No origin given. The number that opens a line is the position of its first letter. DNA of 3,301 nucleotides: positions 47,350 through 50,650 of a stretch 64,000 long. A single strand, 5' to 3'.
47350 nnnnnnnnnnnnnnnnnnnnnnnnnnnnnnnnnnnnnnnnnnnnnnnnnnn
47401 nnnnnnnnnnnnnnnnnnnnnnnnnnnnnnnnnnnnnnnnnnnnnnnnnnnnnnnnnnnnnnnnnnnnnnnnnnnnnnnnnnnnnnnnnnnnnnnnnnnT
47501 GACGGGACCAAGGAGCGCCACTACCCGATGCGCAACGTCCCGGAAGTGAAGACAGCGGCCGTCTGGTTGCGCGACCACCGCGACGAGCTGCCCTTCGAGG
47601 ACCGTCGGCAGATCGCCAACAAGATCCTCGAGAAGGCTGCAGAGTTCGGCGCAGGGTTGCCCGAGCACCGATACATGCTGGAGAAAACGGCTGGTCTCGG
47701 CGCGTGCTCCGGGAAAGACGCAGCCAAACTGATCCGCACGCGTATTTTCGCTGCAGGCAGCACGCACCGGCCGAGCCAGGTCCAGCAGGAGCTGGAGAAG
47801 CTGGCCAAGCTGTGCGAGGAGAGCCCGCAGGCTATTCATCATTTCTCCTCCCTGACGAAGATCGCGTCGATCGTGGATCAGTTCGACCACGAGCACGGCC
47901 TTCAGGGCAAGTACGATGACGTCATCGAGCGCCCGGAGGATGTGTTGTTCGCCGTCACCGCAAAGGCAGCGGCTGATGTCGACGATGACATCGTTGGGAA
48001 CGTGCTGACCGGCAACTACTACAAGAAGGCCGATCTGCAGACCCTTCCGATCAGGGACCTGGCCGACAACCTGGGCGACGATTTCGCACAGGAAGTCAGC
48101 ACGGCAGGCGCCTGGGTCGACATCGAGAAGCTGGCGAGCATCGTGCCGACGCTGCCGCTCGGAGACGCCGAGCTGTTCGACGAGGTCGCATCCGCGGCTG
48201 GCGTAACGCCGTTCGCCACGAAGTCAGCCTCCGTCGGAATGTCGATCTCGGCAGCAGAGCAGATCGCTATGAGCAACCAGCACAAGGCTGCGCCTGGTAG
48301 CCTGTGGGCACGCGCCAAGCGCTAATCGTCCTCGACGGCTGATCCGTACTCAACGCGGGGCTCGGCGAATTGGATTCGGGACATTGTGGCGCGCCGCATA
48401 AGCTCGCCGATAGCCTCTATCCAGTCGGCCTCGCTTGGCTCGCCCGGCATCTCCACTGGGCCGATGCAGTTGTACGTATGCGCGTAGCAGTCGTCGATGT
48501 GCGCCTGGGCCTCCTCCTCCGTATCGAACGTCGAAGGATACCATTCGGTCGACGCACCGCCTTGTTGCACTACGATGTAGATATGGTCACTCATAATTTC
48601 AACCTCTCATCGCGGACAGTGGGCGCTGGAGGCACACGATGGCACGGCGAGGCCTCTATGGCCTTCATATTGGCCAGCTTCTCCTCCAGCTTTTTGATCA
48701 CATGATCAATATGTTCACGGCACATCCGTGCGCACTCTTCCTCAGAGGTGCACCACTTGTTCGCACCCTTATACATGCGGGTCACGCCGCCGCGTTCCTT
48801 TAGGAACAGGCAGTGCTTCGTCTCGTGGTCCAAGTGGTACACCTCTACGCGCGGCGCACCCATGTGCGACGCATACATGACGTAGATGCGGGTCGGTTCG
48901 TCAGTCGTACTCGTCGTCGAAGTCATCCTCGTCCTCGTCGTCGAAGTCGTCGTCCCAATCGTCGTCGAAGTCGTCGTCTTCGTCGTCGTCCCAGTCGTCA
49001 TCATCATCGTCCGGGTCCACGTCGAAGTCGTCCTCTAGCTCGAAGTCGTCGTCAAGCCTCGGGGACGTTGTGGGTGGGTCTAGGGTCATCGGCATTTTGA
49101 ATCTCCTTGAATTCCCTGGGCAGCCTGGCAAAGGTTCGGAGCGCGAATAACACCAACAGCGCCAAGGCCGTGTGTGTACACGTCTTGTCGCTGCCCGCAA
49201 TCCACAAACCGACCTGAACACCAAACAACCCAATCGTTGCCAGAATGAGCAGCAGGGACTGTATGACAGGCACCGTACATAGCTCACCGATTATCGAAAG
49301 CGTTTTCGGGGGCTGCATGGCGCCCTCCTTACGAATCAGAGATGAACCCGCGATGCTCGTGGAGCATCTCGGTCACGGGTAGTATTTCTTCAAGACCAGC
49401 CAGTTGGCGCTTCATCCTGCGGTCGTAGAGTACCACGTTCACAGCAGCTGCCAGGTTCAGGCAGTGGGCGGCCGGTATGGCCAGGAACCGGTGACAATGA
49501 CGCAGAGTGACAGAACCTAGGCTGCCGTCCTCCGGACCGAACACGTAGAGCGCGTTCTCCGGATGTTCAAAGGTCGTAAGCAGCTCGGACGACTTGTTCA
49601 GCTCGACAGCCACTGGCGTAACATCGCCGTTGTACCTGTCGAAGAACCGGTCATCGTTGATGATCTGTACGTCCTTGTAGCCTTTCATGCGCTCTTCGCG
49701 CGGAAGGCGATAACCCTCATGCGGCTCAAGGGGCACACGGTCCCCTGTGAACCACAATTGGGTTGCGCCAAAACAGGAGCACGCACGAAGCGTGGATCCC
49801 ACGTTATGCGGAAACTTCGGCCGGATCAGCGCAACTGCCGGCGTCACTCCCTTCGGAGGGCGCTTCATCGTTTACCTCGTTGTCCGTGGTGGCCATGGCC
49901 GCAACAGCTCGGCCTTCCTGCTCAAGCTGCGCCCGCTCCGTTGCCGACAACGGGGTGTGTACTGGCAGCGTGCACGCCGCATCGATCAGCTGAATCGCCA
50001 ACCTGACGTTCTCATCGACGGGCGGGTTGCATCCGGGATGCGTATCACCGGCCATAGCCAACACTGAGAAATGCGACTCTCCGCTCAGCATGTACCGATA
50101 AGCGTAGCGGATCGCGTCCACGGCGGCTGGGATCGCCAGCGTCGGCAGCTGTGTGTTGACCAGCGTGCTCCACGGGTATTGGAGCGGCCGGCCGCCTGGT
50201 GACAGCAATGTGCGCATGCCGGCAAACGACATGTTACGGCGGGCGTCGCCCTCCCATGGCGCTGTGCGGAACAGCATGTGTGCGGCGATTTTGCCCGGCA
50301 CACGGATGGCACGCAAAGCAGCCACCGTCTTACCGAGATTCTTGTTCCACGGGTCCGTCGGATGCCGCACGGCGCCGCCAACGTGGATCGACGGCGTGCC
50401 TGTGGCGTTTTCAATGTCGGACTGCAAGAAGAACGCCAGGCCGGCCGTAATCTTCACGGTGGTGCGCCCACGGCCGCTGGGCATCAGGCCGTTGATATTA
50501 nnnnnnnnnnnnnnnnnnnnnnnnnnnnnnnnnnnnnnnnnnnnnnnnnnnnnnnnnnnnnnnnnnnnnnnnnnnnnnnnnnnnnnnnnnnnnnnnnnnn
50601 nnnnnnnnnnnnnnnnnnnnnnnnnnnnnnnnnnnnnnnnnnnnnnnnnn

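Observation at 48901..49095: Extremely acidic D/E-W/F repeat mini-protein (DNA-mimic candidate) on repetitive DNA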

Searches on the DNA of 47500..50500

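Call 73: search_rna_families(source=window, start=47500, end=50500, threshold=evalue, max_evalue=1)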
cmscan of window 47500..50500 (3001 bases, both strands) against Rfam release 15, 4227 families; matches with E-value up to 1: 1.
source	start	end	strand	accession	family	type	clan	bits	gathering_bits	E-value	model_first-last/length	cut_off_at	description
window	50153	50196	-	RF01524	TB10Cs1H3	Gene; snRNA; snoRNA; HACA-box;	-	22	50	0.17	18-62/73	no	Trypanosomatid snoRNA TB10cs1H3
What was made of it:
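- Tried and rejected: Rfam gave nothing (call 73).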

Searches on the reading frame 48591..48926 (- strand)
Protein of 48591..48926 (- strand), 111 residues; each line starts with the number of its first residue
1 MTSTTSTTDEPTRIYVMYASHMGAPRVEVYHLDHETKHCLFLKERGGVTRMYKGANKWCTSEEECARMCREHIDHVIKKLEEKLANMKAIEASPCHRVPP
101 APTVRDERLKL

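Call 6: search_protein_families(library=pfam, proteins=[window:48591-48878:-], max_evalue=0.01)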
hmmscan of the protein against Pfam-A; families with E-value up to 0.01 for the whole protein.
window:48591-48878:- (95 aa): 0 families

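Call 7: search_protein_families(library=phrogs, proteins=[window:48591-48878:-], max_evalue=0.01)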
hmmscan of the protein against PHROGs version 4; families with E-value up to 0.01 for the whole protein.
window:48591-48878:- (95 aa): 0 families

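Call 14: find_related_loci(query=window:48591-48878:-, collection=viral_contigs, flank=5000)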
Query window:48591-48878:- (95 aa) in viral_contigs; peptide patterns used: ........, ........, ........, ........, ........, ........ (x = any residue, [..] = any of these).
26 stretches matched a pattern, but none encodes a relative of the query by tblastn (E <= 1e-3).
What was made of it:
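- Tried and rejected: The single-sequence anchor search in IMG/VR found nothing (call 14).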

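Call 18: find_homologous_proteins(query=window:48591-48878:-, max_evalue=0.001)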
Query window:48591-48878:- (95 aa): 3 proteins with E <= 0.001 among 6 candidates.
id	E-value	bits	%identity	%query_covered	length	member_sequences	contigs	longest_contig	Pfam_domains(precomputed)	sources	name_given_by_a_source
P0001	1.0e-50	188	90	95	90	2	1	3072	-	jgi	jgi:hypothetical protein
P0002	3.8e-24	103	53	94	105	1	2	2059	-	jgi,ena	-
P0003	7.5e-22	95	57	80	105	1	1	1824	-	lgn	-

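Call 19: find_encoding_contigs(protein=P0001, flank=6000)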
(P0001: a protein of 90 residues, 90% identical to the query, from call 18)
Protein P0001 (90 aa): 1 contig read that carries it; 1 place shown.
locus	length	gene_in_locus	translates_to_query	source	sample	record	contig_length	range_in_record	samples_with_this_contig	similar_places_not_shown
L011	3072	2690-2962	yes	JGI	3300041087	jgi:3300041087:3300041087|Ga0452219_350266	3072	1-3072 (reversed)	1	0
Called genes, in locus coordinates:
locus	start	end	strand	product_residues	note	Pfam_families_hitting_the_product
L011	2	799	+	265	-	?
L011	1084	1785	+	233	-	-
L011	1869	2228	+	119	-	PF00588:SpoU_methylase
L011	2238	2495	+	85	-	-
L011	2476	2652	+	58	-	-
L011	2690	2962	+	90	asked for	-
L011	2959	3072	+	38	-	?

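Call 20: find_encoding_contigs(protein=P0002, flank=6000)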
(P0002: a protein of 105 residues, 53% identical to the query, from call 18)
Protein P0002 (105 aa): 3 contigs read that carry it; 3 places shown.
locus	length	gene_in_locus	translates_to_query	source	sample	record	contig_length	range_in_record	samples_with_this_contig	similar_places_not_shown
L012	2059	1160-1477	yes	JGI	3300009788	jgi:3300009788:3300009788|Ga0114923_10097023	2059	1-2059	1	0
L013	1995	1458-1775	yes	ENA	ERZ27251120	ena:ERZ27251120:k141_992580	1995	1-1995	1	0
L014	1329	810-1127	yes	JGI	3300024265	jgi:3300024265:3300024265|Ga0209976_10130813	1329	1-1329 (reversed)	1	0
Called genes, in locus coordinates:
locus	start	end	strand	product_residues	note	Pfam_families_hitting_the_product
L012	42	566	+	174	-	-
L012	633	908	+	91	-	-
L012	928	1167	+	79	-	-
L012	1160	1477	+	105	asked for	-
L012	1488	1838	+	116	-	-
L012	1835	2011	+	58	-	-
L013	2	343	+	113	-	?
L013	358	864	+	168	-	-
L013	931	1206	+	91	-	-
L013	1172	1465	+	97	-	-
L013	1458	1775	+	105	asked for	-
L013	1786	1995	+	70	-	?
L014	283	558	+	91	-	-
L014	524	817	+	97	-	-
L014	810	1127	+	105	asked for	-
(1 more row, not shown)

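Call 21: find_encoding_contigs(protein=P0003, flank=6000)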
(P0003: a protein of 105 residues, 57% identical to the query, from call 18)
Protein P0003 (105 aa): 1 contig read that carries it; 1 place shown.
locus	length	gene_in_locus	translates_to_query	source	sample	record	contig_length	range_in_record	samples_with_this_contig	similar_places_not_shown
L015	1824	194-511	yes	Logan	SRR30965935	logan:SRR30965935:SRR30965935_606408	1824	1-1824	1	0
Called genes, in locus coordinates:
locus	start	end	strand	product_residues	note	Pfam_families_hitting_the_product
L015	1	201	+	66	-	?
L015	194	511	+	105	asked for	-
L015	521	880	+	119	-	-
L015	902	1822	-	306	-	?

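Call 30: find_related_loci(query=A1, collection=viral_contigs, flank=4000)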
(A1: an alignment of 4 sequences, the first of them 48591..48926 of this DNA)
Query A1 (111 aa) in viral_contigs; peptide patterns used: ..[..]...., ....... (x = any residue, [..] = any of these).
131 stretches matched a pattern, but none encodes a relative of the query by tblastn (E <= 1e-3).

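Call 31: find_related_loci(query=A1, collection=metagenome_contigs, flank=4000)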
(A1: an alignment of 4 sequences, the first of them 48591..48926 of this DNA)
Query A1 (111 aa) in metagenome_contigs; peptide patterns used: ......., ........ (x = any residue, [..] = any of these).
233 stretches matched a pattern; 1 encode a relative of the query (tblastn E <= 1e-3); 1 distinct loci.
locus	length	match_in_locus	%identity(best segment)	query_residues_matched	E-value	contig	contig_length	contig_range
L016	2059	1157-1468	50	6-109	9e-34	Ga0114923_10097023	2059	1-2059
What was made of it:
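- Tried and rejected: The anchor-profile searches found nothing in IMG/VR (call 30) and only the already known L012 in JGI metagenomes (call 31).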

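Call 51: predict_structure(alignment_id=A2)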
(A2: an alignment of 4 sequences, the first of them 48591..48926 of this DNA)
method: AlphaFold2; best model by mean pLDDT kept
length: 111 residues; sequences in the alignment: 4
mean_pLDDT: 68.0   pTM: 0.49
mean pLDDT of the five models: 68.0, 67.7, 66.7, 65.4, 62.2
residues with pLDDT >= 90: 13; 70-90: 42; 50-70: 32; < 50: 24
segments of 3 or more residues with pLDDT < 50: 1-7, 40-52, 109-111
pLDDT, mean of each block of 10 residues (from residue 1): 47 76 76 57 42 65 88 90 87 66 56 40
secondary structure, 60 per line:
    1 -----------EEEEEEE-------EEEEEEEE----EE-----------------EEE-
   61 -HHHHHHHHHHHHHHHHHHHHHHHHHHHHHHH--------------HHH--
elements in order: E12-18 E26-33 E57-59 H62-92

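Call 54: fold_search(model_id=the predicted structure, library=pdb)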
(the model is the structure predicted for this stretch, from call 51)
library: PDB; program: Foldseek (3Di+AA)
matches with E <= 10: 135; with E <= 0.001: 0
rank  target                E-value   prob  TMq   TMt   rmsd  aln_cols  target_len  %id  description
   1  9f5t_C                9.7e-01  0.13  0.17  0.10   5.3        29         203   14  Ubiquitin C-terminal clippase BpJOS (released 2025-04-23)
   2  9f5t_A                1.1e+00  0.12  0.17  0.10   5.7        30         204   17  Ubiquitin C-terminal clippase BpJOS (released 2025-04-23)
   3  9dny_B                1.4e+00  0.11  0.26  0.31  14.4        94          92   10  Human ClC-3:TMEM9, TMEM9 Protomer A: No CD TMEM9, Protomer B: No LD, No CD (released 2025-04-02)
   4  4orf                  1.9e+00  0.14  0.18  0.06   1.3        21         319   28  cAMP-binding acyltransferase from Mycobacterium smegmatis, mutant R95K (released 2014-04-30)
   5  9dnx_B                2.3e+00  0.09  0.26  0.24  14.4        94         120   10  Human ClC-3:TMEM9, TMEM9 Protomer A and B: Complete (released 2025-04-02)
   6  3ob9_E                2.3e+00  0.06  0.22  0.27   9.9        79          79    6  Structure of the human MSL3 chromo-barrel domain at 2.5 Angstrom resolution (released 2010-10-13)
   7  6nxf_B                2.3e+00  0.05  0.17  0.16   3.5        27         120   15  Crystal structure of mouse REC114 PH domain in complex with ANKRD31 C terminus (released 2019-04-24)
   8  3hy8                  2.4e+00  0.08  0.18  0.10   2.3        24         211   17  Crystal Structure of Human Pyridoxine 5'-Phosphate Oxidase R229W Mutant (released 2009-07-28)
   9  6h00                  3.0e+00  0.07  0.18  0.10   2.3        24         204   17  Crystal structure of human pyridoxine 5-phophate oxidase, R116Q variant (released 2018-08-08)
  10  2xx5                  3.2e+00  0.03  0.18  0.10  11.3        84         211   15  Macrolactone Inhibitor bound to HSP90 N-term (released 2011-11-16)
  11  2wjv_A                3.4e+00  0.07  0.16  0.03   3.1        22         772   14  Crystal structure of the complex between human nonsense mediated decay factors UPF1 and UPF2 (released 2009-07-07)
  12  1zg2_MODEL_1_A        3.4e+00  0.06  0.24  0.26   9.0        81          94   18  Solution NMR structure of the UPF0213 protein BH0048 from Bacillus halodurans. Northeast Structural Genomics t (released 2005-06-21)
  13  3tgv_A                3.6e+00  0.04  0.17  0.14   4.3        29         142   17  Crystal structure of HutZ,the heme storsge protein from Vibrio cholerae (released 2012-08-22)
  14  2xzo_A                3.9e+00  0.06  0.16  0.03   3.1        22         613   14  Upf1 helicase - RNA complex (released 2011-03-30)
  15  4khb_A                3.9e+00  0.05  0.24  0.23  13.2        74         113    9  Structure of the Spt16D Pob3N heterodimer (released 2013-05-29)
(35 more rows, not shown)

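Call 55: fold_search(model_id=the predicted structure, library=viral)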
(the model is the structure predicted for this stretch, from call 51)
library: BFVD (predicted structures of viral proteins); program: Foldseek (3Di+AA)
matches with E <= 10: 365; with E <= 0.001: 0
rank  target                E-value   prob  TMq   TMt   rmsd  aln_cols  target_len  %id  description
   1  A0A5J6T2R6            6.1e-02  0.99  0.50  0.54   5.8        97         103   18  Uncharacterized protein [Aeromonas phage vB_AhyS-A18P4]
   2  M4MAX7                1.4e-01  0.92  0.46  0.44   5.4        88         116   15  (no name in the UniProt tables at hand)
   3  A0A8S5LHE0            3.6e-01  0.84  0.35  0.20   7.3        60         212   13  Uncharacterized protein [Siphoviridae sp. ctxS04]
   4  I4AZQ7                6.1e-01  0.23  0.31  0.34   6.2        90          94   16  (no name in the UniProt tables at hand)
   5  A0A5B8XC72            7.0e-01  0.13  0.18  0.05   9.9        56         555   18  G1340L [African swine fever virus]
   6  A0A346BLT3            7.0e-01  0.12  0.17  0.10   4.7        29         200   28  ORF19 (Fragment) [Fowl aviadenovirus D]
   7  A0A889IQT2            7.9e-01  0.12  0.24  0.13  14.0        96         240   11  Uncharacterized protein [Pseudomonas phage Itty13]
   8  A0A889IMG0            8.5e-01  0.08  0.21  0.21  12.5       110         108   14  (no name in the UniProt tables at hand)
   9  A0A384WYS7            1.0e+00  0.33  0.38  0.33   6.4        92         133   12  (no name in the UniProt tables at hand)
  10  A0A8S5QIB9            1.0e+00  0.30  0.39  0.41   5.5        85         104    6  Uncharacterized protein [Siphoviridae sp. cteHV32]
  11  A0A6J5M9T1            1.1e+00  0.10  0.19  0.21   5.5        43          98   19  WYL domain containing protein [uncultured Caudovirales phage]
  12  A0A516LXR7            1.2e+00  0.16  0.31  0.25   9.6       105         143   13  (no name in the UniProt tables at hand)
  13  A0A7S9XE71            1.2e+00  0.08  0.22  0.18  21.9        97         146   13  Uncharacterized protein [Virus NIOZ-UU159]
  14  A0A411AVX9            1.3e+00  0.25  0.37  0.41   6.1        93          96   17  Uncharacterized protein [Pantoea phage vB_PagM_LIET2]
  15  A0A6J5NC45            1.3e+00  0.10  0.23  0.17  10.7        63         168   17  Uncharacterized protein [uncultured Caudovirales phage]
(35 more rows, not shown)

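Call 77: search_protein_families(library=ncbifam, proteins=[window:48591-48926:-], max_evalue=0.01)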
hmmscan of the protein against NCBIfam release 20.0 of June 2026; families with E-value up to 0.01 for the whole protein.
window:48591-48926:- (111 aa): 0 families

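Call 78: search_protein_families(library=padloc, proteins=[window:48591-48926:-], max_evalue=0.01)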
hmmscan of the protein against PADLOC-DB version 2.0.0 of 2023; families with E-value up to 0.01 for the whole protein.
window:48591-48926:- (111 aa): 0 families
